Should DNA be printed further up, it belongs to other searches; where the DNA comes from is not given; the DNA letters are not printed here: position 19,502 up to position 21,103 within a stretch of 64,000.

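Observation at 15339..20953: Rieske/cytochrome b module with two CydA-like proteins and no cytochrome c or CydB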

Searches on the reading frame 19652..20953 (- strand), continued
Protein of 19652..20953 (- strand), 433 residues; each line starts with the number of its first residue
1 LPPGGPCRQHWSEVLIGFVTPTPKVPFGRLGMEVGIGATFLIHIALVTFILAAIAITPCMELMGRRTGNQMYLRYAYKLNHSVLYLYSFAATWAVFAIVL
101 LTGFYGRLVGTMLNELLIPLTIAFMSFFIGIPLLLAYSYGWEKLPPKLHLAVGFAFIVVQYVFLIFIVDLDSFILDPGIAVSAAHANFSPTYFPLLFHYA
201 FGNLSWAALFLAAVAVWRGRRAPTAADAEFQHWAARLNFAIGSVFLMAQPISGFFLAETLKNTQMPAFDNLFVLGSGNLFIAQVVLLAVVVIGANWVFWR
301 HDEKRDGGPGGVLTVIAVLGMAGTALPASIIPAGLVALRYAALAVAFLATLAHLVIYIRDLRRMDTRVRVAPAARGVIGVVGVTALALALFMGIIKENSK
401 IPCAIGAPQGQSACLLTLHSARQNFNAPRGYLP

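Call 33: search_protein_representatives(alignment_id=A1)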
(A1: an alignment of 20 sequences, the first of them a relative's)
Query: 20 sequences, 423 profile positions. Proteins with E-value up to 0.001 (for the whole library): 301; up to 1e-10: 85; up to 1e-30: 18. The best 150 are listed.
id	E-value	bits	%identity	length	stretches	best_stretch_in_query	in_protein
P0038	1.6e-228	775.1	-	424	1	1-423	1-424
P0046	1.3e-84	301.0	-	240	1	18-174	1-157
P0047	2.0e-72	260.8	-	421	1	6-391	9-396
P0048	1.3e-71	258.2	-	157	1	268-423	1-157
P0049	9.5e-70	252.0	-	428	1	5-395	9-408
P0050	1.4e-65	238.3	-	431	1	3-390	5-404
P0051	3.8e-56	207.2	-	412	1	9-395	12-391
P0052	6.5e-56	206.5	-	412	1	12-396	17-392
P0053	6.6e-54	199.8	-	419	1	8-402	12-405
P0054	1.7e-46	175.4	-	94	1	160-252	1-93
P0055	7.8e-43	163.4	-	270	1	151-389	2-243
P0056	1.3e-41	159.4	-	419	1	16-390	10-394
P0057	1.8e-41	158.9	-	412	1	13-395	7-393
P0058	1.0e-40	156.4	-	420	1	15-396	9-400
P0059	1.3e-38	149.5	-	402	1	16-389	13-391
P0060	1.3e-36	142.9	-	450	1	21-395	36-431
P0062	7.6e-32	127.2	-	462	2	21-308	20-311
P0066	3.7e-29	118.3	-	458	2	5-320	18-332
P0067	1.8e-28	116.0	-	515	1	18-392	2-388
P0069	1.1e-27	113.5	-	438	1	22-397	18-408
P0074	2.2e-23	99.3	-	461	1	19-395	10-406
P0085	2.9e-20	89.0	-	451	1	14-293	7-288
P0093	1.1e-16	77.2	-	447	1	20-390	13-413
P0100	4.5e-15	71.9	-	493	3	5-216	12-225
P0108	2.2e-13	66.3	-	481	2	25-209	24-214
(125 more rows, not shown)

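Call 34: list_cluster_members(proteins=[P0047, P0049, P0050, P0051, P0052, P0053, P0056, P0057, P0058, P0059])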
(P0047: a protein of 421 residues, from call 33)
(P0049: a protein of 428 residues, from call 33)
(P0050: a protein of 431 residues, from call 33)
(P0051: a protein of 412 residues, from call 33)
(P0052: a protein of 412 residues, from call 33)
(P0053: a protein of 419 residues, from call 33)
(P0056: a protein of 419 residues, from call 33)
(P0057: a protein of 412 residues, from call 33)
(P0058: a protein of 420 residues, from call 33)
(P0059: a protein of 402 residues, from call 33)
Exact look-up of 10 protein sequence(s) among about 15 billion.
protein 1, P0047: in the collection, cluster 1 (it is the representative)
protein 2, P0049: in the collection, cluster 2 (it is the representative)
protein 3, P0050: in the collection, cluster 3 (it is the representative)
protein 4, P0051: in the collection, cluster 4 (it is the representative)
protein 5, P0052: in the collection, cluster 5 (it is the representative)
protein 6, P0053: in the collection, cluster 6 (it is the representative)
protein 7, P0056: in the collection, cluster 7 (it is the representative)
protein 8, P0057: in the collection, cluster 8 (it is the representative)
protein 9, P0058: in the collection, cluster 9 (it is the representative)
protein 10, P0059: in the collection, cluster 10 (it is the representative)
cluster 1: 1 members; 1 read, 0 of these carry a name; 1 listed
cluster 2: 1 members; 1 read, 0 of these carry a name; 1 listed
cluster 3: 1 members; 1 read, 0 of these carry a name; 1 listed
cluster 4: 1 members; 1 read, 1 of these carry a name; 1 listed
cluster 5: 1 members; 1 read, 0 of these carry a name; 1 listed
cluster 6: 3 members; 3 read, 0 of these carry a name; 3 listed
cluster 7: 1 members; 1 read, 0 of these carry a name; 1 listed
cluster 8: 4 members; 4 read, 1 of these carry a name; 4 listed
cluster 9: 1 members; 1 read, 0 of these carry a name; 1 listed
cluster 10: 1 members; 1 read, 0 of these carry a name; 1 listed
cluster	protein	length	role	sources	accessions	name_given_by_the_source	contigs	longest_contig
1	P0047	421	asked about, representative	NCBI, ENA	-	-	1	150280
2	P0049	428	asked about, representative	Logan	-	-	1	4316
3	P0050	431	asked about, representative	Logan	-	-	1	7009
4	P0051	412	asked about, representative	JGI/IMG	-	hypothetical protein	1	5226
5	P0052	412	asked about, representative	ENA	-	-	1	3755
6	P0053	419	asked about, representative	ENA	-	-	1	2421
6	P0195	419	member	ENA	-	-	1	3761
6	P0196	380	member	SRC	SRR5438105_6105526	-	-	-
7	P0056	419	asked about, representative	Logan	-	-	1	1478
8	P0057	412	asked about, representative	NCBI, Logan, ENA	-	-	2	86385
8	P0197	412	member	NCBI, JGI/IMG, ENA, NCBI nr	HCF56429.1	MAG TPA: hypothetical protein DFS52_00330 [Myxococcales bacterium] | cytochrome bd-type quinol oxidase subunit 1 | hypothetical protein [Myxococcales bacterium]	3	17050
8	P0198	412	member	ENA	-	-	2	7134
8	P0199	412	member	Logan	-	-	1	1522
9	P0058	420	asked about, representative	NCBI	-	-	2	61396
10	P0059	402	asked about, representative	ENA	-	-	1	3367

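Call 35: find_encoding_contigs(protein=P0047, flank=8000, max_places=2)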
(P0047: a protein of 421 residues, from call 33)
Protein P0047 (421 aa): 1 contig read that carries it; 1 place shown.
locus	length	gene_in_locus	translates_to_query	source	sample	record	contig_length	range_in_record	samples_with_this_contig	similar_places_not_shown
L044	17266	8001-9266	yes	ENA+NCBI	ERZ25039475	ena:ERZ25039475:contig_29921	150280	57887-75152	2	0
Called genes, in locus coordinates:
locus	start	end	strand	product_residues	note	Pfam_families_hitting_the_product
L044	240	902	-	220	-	PF00561:Abhydrolase_1, PF12146:Hydrolase_4 (weak), PF12697:Abhydrolase_6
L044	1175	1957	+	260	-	PF03631:Virul_fac_BrkB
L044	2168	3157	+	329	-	-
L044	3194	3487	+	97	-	-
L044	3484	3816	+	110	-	-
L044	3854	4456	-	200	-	-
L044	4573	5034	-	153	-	-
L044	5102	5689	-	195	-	PF08369:PCP_red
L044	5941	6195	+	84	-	PF00582:Usp (weak)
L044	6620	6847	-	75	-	-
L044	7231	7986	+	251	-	PF08369:PCP_red (weak)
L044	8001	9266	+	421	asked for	PF01654:Cyt_bd_oxida_I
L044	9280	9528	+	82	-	-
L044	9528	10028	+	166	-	PF00355:Rieske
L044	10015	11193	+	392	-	PF00033:Cytochrome_B, PF13631:Cytochrom_B_N_2, PF00032:Cytochrom_B_C (weak)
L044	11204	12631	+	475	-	-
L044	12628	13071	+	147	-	-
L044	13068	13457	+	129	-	-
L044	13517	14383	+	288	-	PF00005:ABC_tran, PF13304:AAA_21 (faint)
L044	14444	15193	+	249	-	PF01061:ABC2_membrane, PF12698:ABC2_membrane_3 (weak)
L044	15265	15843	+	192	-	-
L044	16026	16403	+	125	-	-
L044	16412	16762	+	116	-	-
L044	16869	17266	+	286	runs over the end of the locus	PF00106:adh_short, PF08659:KR, PF13561:adh_short_C2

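Call 36: find_encoding_contigs(protein=P0058, flank=8000, max_places=2)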
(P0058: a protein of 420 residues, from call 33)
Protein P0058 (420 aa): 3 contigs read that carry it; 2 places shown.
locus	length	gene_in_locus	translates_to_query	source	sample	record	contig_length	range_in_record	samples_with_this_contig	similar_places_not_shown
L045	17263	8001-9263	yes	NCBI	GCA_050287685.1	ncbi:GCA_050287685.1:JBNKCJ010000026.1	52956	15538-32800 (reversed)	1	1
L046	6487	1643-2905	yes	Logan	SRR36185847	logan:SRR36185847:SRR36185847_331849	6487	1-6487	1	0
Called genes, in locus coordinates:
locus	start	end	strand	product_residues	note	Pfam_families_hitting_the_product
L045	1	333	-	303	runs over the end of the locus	PF00348:polyprenyl_synt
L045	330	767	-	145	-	PF00072:Response_reg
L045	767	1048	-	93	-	PF02609:Exonuc_VII_S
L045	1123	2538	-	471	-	PF13742:tRNA_anti_2, PF01336:tRNA_anti-codon, PF02601:Exonuc_VII_L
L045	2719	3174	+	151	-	PF18765:Polbeta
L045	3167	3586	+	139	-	PF01934:HepT-like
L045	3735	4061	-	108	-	PF00216:Bac_DNA_binding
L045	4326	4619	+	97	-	PF02426:MIase, PF11746:DUF3303 (weak)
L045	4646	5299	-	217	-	-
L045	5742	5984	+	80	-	-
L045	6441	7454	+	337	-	PF00582:Usp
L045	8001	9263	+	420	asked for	-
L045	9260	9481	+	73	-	-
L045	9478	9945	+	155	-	PF00355:Rieske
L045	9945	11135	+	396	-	PF00033:Cytochrome_B, PF13631:Cytochrom_B_N_2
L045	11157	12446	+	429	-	-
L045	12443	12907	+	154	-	PF00034:Cytochrom_C (weak), PF13442:Cytochrome_CBB3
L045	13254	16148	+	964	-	PF08309:LVIVD (faint), PF09826:Beta_propel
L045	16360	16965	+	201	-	-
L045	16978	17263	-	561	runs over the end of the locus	PF16697:Yop-YscD_cpl (weak), PF00498:FHA, PF16697:Yop-YscD_cpl, PF00498:FHA, PF00158:Sigma54_activat, PF14532:Sigma54_activ_2, PF07728:AAA_5 (weak), PF25601:AAA_lid_14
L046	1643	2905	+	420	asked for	-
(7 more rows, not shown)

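Call 39: find_homologous_proteins(query=A2, max_evalue=1e-10)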
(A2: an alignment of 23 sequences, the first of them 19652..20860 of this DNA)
Query A2 (23 sequences) (402 aa, profile of the alignment): 46 proteins with E <= 1e-10 among 8000 candidates.
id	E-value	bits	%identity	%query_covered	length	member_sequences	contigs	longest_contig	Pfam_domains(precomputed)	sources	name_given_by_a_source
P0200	3.0e-138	479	21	92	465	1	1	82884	-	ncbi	-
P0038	8.7e-129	448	60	100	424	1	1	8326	PF01654.23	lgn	-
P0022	6.4e-128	445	63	100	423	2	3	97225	PF01654.23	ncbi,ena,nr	ncbi:MAG TPA: cytochrome ubiquinol oxidase subunit I [Candidatus Acidoferrales bacterium]|nr:cytochr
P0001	1.5e-127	444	100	100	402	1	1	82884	PF01654.23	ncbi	-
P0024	1.5e-127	444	62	100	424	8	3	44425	PF01654.23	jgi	jgi:hypothetical protein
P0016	6.1e-127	442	62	100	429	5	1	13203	PF01654.23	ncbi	ncbi:MAG: cytochrome ubiquinol oxidase subunit I, partial [Candidatus Dormiibacterota bacterium]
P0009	6.8e-127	442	65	100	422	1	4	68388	PF01654.23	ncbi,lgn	ncbi:MAG: cytochrome ubiquinol oxidase subunit I [Candidatus Dormibacteria bacterium]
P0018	8.8e-127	442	62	100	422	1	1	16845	PF01654.23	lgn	-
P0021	1.5e-126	441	62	100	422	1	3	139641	PF01654.23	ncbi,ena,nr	ncbi:MAG TPA: cytochrome ubiquinol oxidase subunit I [Candidatus Nanopelagicaceae bacterium]|nr:cyto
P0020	1.9e-126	440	63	100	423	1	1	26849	PF01654.23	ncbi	ncbi:MAG: cytochrome ubiquinol oxidase subunit I [Candidatus Dormiibacterota bacterium]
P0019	4.7e-126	439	62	100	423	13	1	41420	PF01654.23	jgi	jgi:hypothetical protein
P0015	6.1e-126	439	64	100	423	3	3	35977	PF01654.23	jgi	-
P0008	7.8e-126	438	63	100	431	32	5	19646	PF01654.23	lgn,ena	-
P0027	1.4e-125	438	61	100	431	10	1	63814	PF01654.23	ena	-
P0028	1.6e-125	437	61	100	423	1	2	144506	PF01654.23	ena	-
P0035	2.3e-125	437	61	100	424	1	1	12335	PF01654.23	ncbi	ncbi:MAG TPA: cytochrome ubiquinol oxidase subunit I [Candidatus Dormibacteraeota bacterium]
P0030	2.8e-125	437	62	100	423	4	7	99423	PF01654.23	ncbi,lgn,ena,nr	ncbi:MAG TPA: cytochrome ubiquinol oxidase subunit I [Candidatus Dormibacteraeota bacterium]|nr:cyto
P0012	3.4e-125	436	63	100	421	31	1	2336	PF01654.23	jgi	jgi:hypothetical protein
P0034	3.7e-125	436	60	100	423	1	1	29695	PF01654.23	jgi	jgi:hypothetical protein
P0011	4.3e-125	436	63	100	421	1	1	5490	PF01654.23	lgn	-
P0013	5.8e-125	436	63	100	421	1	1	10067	PF01654.23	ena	-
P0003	5.3e-124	432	65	100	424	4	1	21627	PF01654.23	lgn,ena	-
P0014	2.0e-123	430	63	100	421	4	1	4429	PF01654.23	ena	-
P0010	3.0e-123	430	65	100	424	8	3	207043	PF01654.23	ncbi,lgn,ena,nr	ncbi:MAG TPA: cytochrome ubiquinol oxidase subunit I [Candidatus Dormibacteraeota bacterium]|nr:cyto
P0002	4.3e-123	429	65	100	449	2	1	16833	PF01654.23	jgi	jgi:hypothetical protein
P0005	7.7e-123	429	63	100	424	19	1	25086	PF01654.23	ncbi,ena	-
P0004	1.3e-122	428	64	100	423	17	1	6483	PF01654.23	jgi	jgi:hypothetical protein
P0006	1.5e-122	428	65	100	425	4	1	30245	PF01654.23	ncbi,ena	-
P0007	1.3e-121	424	65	100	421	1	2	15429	PF01654.23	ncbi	ncbi:MAG: cytochrome ubiquinol oxidase subunit I [Candidatus Dormibacteria bacterium]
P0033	1.5e-119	418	62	100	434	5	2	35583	PF01654.23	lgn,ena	-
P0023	2.8e-118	413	64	98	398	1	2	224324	PF01654.23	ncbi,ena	-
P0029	4.1e-118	413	63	100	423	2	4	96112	PF01654.23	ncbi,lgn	-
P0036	6.2e-117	409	61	100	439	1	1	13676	PF01654.23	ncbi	-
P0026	1.6e-116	408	64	100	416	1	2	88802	PF01654.23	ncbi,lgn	ncbi:MAG: cytochrome ubiquinol oxidase subunit I [Candidatus Dormibacteria bacterium]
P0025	5.7e-116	406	61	100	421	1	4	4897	PF01654.23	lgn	-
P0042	1.4e-115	405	58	98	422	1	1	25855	PF01654.23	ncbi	-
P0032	5.8e-115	403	62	100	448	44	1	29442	PF01654.23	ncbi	-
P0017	6.6e-115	402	63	100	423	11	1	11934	PF01654.23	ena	-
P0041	1.2e-114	402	60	99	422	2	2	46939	PF01654.23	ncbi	-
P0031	5.0e-114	399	61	100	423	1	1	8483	PF01654.23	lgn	-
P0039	3.0e-112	394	61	99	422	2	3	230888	PF01654.23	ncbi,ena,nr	ncbi:MAG TPA: cytochrome ubiquinol oxidase subunit I [Verrucomicrobiae bacterium]|nr:cytochrome ubiq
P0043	4.2e-110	387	64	91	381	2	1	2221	PF01654.23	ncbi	ncbi:MAG: cytochrome ubiquinol oxidase subunit I, partial [Candidatus Dormibacteria bacterium]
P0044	4.4e-96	340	68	67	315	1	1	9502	PF01654.23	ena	-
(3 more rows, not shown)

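Call 40: list_cluster_members(proteins=[P0066, P0074, P0085, P0100, P0108, P0067, P0069, P0093, P0060, P0062])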
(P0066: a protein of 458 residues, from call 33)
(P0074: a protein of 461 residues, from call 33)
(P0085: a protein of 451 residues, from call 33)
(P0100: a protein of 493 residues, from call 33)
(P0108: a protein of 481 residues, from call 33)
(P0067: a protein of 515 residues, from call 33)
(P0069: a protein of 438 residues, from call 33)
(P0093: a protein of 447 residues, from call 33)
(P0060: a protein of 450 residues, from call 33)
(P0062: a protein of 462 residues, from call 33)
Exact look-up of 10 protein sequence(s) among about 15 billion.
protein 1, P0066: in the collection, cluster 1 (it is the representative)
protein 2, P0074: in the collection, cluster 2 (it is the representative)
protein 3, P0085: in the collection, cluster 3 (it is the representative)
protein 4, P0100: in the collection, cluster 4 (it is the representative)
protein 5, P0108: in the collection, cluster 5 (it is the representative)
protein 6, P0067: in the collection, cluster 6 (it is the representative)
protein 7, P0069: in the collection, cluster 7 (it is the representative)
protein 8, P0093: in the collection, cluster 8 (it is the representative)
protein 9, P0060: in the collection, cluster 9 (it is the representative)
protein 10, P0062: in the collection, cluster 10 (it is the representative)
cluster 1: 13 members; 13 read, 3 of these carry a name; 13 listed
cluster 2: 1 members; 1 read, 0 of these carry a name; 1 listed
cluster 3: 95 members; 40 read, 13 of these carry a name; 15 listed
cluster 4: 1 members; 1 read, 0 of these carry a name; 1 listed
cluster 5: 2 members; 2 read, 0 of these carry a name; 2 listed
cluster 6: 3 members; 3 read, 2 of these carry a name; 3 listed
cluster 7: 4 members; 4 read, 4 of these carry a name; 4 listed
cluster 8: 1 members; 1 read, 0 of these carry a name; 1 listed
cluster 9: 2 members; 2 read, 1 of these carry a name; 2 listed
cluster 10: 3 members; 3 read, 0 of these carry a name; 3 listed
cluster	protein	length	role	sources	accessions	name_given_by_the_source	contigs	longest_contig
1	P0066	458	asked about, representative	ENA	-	-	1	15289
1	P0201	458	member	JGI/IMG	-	cytochrome d ubiquinol oxidase subunit I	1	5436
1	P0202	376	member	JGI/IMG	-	cytochrome d ubiquinol oxidase subunit I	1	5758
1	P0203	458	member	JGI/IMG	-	cytochrome d ubiquinol oxidase subunit I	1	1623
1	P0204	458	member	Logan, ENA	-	-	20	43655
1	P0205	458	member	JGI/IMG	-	-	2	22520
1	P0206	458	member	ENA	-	-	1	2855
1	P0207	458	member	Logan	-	-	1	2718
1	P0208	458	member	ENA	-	-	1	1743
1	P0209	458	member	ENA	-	-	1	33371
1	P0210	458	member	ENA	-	-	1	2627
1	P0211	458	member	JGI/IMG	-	-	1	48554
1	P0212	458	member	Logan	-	-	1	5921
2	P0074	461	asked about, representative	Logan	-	-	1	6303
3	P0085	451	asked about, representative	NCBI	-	-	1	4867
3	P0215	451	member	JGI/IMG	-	cytochrome d ubiquinol oxidase subunit I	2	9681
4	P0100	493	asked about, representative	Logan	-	-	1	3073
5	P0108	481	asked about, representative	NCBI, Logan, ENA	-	-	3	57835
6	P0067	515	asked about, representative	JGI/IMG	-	cytochrome bd-type quinol oxidase subunit 1/cytochrome c2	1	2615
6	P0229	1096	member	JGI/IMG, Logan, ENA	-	-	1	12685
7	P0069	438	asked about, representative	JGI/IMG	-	cytochrome bd ubiquinol oxidase subunit I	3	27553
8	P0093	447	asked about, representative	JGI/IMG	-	-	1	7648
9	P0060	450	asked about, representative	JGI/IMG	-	cytochrome bd-type quinol oxidase subunit 1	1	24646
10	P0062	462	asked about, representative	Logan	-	-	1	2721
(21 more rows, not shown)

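Call 41: find_encoding_contigs(protein=P0108, flank=8000, max_places=1)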
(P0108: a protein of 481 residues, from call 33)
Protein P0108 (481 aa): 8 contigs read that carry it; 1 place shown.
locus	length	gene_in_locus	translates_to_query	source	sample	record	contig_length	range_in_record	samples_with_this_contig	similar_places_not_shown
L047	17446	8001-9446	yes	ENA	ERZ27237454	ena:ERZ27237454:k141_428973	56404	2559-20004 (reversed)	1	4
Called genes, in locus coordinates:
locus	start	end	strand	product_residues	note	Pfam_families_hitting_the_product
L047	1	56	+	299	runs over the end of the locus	-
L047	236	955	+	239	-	-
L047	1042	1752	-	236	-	PF01553:Acyltransferase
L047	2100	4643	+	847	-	PF00582:Usp, PF08369:PCP_red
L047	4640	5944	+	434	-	PF01654:Cyt_bd_oxida_I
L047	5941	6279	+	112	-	-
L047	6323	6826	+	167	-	PF00355:Rieske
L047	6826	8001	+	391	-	PF00033:Cytochrome_B, PF13631:Cytochrom_B_N_2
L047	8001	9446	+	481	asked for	-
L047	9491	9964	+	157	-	-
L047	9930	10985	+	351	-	PF00005:ABC_tran, PF13304:AAA_21 (faint)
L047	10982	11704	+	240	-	PF01061:ABC2_membrane, PF12698:ABC2_membrane_3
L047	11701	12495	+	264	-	-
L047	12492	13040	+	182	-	-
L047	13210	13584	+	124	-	PF00072:Response_reg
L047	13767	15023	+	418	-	PF01594:AI-2E_transport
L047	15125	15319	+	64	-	-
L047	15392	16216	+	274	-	PF01988:VIT1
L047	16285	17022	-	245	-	PF00702:Hydrolase (weak), PF08282:Hydrolase_3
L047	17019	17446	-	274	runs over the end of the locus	PF13521:AAA_28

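Call 42: find_encoding_contigs(protein=P0211, flank=8000, max_places=1)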
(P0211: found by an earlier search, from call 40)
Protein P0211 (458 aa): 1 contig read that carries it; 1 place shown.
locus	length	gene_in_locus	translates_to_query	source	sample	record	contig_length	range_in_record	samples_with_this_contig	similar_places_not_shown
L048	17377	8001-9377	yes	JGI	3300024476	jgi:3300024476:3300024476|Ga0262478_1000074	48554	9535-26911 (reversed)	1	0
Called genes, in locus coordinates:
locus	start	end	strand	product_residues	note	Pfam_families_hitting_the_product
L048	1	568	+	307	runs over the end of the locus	PF01263:Aldose_epim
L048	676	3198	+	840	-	PF00582:Usp, PF08369:PCP_red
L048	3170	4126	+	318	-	PF00005:ABC_tran, PF13304:AAA_21 (faint)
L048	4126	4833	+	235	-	PF01061:ABC2_membrane, PF12698:ABC2_membrane_3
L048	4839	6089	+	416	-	PF01654:Cyt_bd_oxida_I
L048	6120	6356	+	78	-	-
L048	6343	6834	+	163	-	PF00355:Rieske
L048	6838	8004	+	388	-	PF00033:Cytochrome_B, PF13631:Cytochrom_B_N_2, PF00032:Cytochrom_B_C (weak)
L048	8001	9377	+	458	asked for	PF01654:Cyt_bd_oxida_I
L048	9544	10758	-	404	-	PF01594:AI-2E_transport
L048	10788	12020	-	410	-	PF02674:Colicin_V, PF00089:Trypsin, PF13365:Trypsin_2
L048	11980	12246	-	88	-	PF00111:Fer2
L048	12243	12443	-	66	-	-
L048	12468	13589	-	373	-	PF00226:DnaJ, PF01556:DnaJ_C, PF00684:DnaJ_CXXCXGXG, PF27439:DnaJ_C_2 (weak)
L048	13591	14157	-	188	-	PF01025:GrpE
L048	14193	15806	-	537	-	PF01628:HrcA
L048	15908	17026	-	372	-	PF04055:Radical_SAM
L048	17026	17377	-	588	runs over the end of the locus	PF00009:GTP_EFTU, PF22042:EF-G_D2 (weak), PF03144:GTP_EFTU_D2, PF00679:EFG_C, PF06421:LepA_C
